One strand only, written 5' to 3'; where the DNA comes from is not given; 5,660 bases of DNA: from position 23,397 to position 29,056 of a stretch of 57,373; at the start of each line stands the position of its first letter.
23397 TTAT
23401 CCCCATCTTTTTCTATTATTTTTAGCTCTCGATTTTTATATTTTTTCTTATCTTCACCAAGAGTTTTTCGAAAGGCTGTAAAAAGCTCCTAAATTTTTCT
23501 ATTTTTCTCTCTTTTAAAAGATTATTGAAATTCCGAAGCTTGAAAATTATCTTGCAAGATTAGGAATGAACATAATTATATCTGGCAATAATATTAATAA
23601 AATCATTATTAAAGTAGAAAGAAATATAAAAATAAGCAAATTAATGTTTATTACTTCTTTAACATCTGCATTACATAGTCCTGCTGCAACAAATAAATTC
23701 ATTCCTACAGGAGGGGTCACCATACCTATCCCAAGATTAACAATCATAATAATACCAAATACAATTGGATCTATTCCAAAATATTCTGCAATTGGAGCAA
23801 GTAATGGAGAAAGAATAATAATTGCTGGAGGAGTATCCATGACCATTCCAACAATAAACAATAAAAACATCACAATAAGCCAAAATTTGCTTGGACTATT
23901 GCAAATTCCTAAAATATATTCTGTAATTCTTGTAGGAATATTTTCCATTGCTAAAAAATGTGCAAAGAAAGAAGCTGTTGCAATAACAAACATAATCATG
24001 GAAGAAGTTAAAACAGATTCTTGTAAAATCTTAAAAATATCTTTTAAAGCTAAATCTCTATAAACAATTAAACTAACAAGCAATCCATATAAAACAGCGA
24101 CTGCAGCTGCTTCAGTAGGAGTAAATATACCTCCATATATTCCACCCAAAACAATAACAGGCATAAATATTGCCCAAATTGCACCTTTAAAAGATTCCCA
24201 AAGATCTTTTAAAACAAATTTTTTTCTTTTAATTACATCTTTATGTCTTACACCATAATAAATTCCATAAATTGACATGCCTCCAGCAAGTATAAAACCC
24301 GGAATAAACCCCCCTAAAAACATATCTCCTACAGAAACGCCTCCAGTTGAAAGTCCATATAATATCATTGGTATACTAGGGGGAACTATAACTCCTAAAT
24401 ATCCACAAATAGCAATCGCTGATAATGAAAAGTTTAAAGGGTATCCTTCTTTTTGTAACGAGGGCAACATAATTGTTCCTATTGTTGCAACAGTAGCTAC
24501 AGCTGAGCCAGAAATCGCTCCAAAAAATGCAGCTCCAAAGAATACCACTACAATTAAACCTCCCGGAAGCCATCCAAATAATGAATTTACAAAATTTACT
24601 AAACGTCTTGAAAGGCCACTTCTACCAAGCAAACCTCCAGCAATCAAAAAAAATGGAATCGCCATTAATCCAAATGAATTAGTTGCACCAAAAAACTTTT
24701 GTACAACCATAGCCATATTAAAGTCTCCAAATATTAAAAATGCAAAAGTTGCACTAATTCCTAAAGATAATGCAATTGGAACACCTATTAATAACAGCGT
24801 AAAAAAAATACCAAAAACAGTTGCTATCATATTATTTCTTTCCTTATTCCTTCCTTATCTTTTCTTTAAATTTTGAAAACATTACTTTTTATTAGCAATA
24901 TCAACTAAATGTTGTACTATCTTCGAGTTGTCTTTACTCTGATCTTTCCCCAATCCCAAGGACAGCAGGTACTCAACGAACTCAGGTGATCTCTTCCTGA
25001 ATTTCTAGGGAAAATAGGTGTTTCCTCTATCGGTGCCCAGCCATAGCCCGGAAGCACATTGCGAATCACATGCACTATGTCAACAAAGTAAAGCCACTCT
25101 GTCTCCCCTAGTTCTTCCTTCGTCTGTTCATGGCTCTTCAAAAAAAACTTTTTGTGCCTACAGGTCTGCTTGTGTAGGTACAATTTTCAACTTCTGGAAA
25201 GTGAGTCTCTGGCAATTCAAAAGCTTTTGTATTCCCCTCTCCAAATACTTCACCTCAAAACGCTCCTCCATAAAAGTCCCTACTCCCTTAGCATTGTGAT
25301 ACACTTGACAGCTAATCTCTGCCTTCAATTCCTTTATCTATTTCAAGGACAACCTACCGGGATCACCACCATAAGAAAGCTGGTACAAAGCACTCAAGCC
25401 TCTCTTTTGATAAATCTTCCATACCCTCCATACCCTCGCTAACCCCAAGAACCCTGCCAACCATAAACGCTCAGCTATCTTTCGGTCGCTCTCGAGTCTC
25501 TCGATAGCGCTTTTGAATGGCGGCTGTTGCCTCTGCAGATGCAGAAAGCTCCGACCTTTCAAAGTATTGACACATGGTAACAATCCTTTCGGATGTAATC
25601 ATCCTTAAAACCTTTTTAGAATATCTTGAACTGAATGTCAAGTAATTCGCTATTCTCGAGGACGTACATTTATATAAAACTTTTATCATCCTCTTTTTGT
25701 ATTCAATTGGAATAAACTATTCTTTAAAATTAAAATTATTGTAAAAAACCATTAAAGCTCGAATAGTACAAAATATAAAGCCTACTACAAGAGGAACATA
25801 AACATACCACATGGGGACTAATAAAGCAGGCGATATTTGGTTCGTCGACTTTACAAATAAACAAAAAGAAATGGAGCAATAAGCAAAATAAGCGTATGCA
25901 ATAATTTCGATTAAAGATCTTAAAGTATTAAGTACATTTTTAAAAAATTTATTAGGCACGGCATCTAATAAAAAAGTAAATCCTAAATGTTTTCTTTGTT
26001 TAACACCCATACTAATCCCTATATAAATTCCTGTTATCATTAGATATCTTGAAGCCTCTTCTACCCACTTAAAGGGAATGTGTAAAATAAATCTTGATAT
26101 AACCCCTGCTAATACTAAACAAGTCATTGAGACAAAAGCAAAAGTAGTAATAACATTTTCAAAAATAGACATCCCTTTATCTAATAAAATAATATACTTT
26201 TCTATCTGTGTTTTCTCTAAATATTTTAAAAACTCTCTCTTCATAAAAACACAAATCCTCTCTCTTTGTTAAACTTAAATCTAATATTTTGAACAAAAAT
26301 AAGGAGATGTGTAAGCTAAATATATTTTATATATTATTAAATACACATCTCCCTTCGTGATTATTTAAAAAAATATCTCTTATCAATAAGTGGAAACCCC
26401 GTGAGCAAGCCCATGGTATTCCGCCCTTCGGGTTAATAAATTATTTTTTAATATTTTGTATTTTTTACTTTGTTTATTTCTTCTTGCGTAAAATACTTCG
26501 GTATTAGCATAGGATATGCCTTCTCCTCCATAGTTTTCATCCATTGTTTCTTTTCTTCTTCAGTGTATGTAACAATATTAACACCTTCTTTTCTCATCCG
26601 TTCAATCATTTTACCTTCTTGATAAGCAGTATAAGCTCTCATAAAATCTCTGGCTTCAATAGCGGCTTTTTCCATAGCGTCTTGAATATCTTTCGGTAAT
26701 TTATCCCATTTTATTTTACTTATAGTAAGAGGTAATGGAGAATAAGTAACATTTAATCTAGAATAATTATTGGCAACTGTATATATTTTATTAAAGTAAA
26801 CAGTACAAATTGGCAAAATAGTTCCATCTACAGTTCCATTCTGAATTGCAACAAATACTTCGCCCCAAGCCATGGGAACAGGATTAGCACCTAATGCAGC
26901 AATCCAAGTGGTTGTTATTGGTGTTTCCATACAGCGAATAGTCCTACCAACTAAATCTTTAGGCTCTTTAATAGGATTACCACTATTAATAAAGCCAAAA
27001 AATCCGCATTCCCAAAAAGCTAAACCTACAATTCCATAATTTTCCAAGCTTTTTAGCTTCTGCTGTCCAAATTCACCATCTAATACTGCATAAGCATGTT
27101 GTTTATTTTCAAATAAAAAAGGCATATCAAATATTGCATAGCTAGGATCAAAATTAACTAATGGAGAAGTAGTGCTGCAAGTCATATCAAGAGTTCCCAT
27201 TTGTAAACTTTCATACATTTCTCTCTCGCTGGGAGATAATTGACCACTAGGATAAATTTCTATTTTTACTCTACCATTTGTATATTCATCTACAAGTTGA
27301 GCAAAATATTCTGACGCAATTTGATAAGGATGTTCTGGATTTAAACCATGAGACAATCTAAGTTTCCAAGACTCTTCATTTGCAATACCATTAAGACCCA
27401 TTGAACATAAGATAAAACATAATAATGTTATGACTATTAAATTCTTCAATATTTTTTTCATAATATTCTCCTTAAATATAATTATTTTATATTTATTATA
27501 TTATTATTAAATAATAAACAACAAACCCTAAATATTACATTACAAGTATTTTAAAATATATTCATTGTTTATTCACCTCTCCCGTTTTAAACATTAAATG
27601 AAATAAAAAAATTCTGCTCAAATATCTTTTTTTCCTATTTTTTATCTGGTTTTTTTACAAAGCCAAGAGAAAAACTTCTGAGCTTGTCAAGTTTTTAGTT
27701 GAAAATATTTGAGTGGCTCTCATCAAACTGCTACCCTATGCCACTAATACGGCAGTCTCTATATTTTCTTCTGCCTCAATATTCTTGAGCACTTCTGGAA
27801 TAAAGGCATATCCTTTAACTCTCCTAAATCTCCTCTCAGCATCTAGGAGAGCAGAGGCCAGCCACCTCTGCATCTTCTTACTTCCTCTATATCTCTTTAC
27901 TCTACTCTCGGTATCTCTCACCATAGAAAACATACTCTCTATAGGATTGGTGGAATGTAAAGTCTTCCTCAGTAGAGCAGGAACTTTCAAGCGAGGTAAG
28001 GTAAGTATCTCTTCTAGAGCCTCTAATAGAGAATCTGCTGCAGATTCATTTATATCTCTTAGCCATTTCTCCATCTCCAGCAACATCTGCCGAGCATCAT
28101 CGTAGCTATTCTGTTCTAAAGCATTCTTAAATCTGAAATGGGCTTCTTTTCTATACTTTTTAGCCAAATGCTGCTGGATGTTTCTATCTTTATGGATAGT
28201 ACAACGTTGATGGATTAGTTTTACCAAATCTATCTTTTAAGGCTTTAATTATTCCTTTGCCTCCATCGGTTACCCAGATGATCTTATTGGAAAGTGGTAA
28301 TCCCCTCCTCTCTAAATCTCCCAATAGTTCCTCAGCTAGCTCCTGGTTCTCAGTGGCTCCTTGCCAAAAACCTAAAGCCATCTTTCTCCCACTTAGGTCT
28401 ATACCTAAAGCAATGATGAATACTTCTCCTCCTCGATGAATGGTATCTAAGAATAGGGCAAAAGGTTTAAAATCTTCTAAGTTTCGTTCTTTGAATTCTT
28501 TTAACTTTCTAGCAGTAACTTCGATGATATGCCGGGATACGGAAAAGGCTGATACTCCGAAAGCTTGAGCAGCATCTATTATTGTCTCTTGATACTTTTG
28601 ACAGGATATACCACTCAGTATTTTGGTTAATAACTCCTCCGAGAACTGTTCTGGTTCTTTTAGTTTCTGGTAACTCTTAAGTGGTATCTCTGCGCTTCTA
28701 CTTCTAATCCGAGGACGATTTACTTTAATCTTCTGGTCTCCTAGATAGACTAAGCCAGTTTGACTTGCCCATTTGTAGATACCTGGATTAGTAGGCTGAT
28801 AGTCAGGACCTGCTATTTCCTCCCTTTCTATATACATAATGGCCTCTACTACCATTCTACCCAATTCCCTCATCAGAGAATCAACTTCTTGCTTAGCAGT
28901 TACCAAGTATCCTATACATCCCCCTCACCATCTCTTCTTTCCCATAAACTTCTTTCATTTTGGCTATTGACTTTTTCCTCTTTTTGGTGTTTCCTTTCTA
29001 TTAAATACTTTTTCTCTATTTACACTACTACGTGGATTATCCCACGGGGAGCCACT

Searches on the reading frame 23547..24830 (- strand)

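Call 43: search_protein_families(library=pfam, proteins=[window:23547-24830:-], max_evalue=1)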
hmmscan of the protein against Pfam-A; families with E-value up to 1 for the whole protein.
window:23547-24830:- (427 aa): 2 families
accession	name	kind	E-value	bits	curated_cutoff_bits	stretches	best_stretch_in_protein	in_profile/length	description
PF06808.19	DctM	-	2.1e-109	366.6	23.8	1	6-417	1-412/413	Tripartite ATP-independent periplasmic transporter, DctM component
PF03600.22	CitMHS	-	0.71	9.4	31.9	0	242-415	12-176/336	Citrate transporter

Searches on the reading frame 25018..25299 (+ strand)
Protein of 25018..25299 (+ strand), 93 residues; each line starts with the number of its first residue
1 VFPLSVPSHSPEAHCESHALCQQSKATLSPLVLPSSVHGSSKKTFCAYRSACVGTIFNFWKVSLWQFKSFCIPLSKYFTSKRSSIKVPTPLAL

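Call 52: search_protein_families(library=pfam, proteins=[window:25018-25299:+], max_evalue=0.1)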
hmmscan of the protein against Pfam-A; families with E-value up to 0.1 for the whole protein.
window:25018-25299:+ (93 aa): 1 family
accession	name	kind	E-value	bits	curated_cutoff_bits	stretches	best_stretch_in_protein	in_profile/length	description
PF06328.17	Lep_receptor_Ig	-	0.042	14.2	28.8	1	38-87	15-64/94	Ig-like C2-type domain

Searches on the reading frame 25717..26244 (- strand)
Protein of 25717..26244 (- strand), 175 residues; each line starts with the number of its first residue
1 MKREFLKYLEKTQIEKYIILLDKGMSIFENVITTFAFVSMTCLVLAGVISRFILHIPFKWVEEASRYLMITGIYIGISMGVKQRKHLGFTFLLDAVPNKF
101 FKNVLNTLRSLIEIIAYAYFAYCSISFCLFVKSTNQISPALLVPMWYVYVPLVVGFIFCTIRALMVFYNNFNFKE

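Call 43: search_protein_families(library=pfam, proteins=[window:25717-26244:-], max_evalue=1)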
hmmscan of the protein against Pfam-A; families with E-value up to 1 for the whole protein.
window:25717-26244:- (175 aa): 1 family
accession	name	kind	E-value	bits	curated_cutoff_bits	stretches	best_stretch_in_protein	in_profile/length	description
PF04290.18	DctQ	-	6.3e-26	91.3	28.3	1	40-170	1-129/132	Tripartite ATP-independent periplasmic transporters, DctQ component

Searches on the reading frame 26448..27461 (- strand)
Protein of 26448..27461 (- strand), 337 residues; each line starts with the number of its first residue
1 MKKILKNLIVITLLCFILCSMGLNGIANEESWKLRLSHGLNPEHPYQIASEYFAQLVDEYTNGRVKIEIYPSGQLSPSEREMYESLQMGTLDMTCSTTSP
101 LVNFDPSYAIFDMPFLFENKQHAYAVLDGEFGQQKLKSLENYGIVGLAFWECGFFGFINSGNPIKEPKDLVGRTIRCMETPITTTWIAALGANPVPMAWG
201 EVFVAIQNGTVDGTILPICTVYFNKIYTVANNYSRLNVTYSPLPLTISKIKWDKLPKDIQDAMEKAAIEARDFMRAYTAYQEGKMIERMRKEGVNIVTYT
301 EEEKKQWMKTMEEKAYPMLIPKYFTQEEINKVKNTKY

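Call 43: search_protein_families(library=pfam, proteins=[window:26448-27461:-], max_evalue=1)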
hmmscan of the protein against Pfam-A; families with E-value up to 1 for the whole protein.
window:26448-27461:- (337 aa): 5 families
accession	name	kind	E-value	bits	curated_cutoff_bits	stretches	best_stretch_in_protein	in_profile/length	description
PF03480.18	DctP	-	2e-80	270.6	23.4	1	37-313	2-277/286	Bacterial extracellular solute-binding protein, family 7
PF17326.7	DUF5365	-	0.0027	18.5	26.3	1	295-336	2-43/116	Family of unknown function (DUF5365)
PF07120.17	DUF1376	-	0.074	13.9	30.1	1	296-329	7-38/86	Protein of unknown function (DUF1376)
PF09084.16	NMT1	-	0.14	12.5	20.5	1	159-190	80-111/216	NMT1/THI5 like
PF10880.13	DUF2673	-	0.28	11.8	20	0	165-210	25-70/82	Protein of unknown function (DUF2673)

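Call 46: search_solved_structures(query=window:26448-27461:-, max_evalue=1e-20)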
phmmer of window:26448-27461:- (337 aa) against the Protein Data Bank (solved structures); distinct sequences matched with E-value up to 1e-20: 65 (the best 60 are shown).
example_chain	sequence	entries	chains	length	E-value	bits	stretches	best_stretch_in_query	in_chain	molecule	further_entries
4p47_A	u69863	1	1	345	2.8e-51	177.7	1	1-306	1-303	TRAP dicarboxylate transporter, DctP subunit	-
7bbr_A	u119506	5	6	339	2.1e-47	165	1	6-306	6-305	Putative TRAP transporter solute receptor DctP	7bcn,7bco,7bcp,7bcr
4ovs_A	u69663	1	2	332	5.4e-46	160.3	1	32-332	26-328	TRAP dicarboxylate transporter, DctP subunit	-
4pdd_A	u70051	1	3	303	2.3e-45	158.3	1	43-303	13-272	TRAP dicarboxylate transporter, DctP subunit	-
4p9k_A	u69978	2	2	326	1.4e-44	155.7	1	31-299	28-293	TRAP dicarboxylate transporter, DctP subunit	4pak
4pdh_A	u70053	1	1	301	4.9e-44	153.9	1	45-307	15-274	TRAP dicarboxylate transporter, DctP subunit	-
4nq8_A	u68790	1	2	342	1.1e-43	152.7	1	32-336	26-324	Putative periplasmic substrate-binding transport protein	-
8t9t_A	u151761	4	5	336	9.8e-42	146.3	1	1-307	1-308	Isethionate-binding periplasmic protein DctP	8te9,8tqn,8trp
4x8r_A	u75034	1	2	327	2.3e-39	138.5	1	44-333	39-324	TRAP dicarboxylate transporter, DctP subunit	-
4nn3_A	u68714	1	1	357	2.2e-38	135.3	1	15-317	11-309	TRAP dicarboxylate transporter, DctP subunit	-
4n8y_A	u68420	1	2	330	1.7e-37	132.4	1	43-311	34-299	Putative TRAP-type C4-dicarboxylate transport system, binding periplasmic protein (DctP su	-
4mhf_A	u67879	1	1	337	9.9e-37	129.9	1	14-308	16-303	TRAP dicarboxylate transporter, DctP subunit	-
4mij_A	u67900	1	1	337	9.9e-37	129.9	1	14-308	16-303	TRAP dicarboxylate transporter, DctP subunit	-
4o94_A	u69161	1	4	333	1.4e-36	129.4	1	34-312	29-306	TRAP dicarboxylate transporter DctP subunit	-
4ovr_A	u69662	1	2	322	2.1e-36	128.8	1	43-300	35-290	TRAP dicarboxylate transporter, DctP subunit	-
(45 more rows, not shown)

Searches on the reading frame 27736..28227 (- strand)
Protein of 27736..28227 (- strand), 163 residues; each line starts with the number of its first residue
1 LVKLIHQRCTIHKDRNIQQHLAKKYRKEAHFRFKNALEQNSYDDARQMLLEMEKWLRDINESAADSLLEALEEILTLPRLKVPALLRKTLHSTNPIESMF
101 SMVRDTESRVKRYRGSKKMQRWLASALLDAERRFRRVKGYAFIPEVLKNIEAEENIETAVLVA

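Call 4: search_protein_families(library=pfam, proteins=[window:27736-28227:-], max_evalue=0.01)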
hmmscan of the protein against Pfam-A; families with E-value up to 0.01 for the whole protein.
window:27736-28227:- (163 aa): 1 family
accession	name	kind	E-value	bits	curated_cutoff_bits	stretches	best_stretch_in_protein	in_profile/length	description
PF00872.24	Transposase_mut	-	1.3e-11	44.4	21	1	5-134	249-376/379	Transposase, Mutator family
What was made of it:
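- Checked: A split IS256-type transposase at 27736-28906 (call 4).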

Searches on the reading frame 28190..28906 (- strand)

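Call 4: search_protein_families(library=pfam, proteins=[window:28190-28906:-], max_evalue=0.01)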
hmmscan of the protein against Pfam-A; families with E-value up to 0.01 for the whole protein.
window:28190-28906:- (238 aa): 1 family
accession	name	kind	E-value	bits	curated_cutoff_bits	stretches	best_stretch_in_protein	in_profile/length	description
PF00872.24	Transposase_mut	-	3.4e-16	59.5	21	1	4-230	18-248/379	Transposase, Mutator family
